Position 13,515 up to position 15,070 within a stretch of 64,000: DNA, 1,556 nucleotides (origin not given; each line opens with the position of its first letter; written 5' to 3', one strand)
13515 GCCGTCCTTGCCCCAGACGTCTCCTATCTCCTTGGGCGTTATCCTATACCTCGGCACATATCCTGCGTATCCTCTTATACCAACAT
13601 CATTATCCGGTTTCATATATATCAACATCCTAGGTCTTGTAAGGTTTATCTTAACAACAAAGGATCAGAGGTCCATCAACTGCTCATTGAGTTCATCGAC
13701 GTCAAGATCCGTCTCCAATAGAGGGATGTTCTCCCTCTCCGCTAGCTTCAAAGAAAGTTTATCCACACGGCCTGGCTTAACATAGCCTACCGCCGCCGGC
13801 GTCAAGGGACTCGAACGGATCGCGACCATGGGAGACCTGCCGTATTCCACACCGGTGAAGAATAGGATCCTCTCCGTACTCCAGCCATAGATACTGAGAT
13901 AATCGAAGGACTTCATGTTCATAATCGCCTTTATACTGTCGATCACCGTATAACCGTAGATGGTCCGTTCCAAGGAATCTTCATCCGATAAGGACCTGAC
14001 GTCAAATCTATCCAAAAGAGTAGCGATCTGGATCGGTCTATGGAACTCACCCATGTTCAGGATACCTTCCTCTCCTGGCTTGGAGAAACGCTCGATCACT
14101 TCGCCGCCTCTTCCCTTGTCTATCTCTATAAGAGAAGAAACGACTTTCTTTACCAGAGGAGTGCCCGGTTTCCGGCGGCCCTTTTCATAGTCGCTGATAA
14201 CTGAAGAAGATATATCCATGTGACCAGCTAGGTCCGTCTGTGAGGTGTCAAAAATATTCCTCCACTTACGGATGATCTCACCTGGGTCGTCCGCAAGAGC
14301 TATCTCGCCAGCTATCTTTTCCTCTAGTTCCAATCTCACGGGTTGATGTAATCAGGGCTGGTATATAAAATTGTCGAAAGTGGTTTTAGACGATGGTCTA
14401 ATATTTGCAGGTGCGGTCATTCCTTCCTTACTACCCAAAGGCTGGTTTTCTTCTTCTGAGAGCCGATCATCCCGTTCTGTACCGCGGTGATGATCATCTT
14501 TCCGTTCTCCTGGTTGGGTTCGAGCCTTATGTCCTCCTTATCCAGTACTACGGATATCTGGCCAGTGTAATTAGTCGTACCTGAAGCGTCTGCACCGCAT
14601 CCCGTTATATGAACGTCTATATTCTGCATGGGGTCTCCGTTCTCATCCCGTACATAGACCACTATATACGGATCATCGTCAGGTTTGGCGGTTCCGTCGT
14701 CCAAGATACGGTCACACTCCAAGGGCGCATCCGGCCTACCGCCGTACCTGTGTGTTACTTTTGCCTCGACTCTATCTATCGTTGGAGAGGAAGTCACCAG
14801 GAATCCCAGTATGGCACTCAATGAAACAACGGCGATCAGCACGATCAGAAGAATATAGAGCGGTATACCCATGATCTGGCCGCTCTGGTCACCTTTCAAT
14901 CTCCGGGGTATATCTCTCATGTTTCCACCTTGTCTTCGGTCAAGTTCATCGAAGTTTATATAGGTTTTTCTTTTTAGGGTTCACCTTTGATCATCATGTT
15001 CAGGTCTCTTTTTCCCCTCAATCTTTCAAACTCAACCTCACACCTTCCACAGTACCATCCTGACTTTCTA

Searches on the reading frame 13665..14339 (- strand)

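Call 63: search_protein_families(library=pfam, proteins=[window:13665-14339:-], max_evalue=0.1)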
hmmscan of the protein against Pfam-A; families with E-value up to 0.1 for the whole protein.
window:13665-14339:- (224 aa): 3 families
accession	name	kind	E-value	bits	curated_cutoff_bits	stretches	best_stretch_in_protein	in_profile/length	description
PF01381.28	HTH_3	-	7.5e-07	29.5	23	1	23-67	1-45/55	Helix-turn-helix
PF12844.13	HTH_19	-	0.0011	19.3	30.2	1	20-65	1-46/64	Helix-turn-helix domain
PF13560.12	HTH_31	-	0.0012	19.6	27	1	33-63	16-47/64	Helix-turn-helix domain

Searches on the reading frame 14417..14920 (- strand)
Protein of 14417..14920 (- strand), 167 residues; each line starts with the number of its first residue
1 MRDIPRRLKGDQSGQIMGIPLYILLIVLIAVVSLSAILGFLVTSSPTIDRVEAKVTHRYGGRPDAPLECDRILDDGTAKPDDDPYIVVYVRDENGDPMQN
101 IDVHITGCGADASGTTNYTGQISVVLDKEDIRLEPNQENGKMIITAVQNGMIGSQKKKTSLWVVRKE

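Call 63: search_protein_families(library=pfam, proteins=[window:14417-14920:-], max_evalue=0.1)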
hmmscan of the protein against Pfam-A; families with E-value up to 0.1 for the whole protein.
window:14417-14920:- (167 aa): 4 families
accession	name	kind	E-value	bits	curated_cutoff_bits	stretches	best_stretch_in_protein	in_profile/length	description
PF02369.22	Big_1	-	0.015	15.8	34.9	1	86-127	21-67/93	Bacterial Ig-like domain (group 1)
PF17789.7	MG4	-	0.019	15.6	24.7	1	86-128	18-62/95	Macroglobulin domain MG4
PF13620.12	CarboxypepD_reg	-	0.053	14.3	32.3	1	87-122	3-40/82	Carboxypeptidase regulatory-like domain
PF18311.7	Rrp40_N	-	0.088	13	26.9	0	132-163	8-34/40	Exosome complex exonuclease Rrp40 N-terminal domain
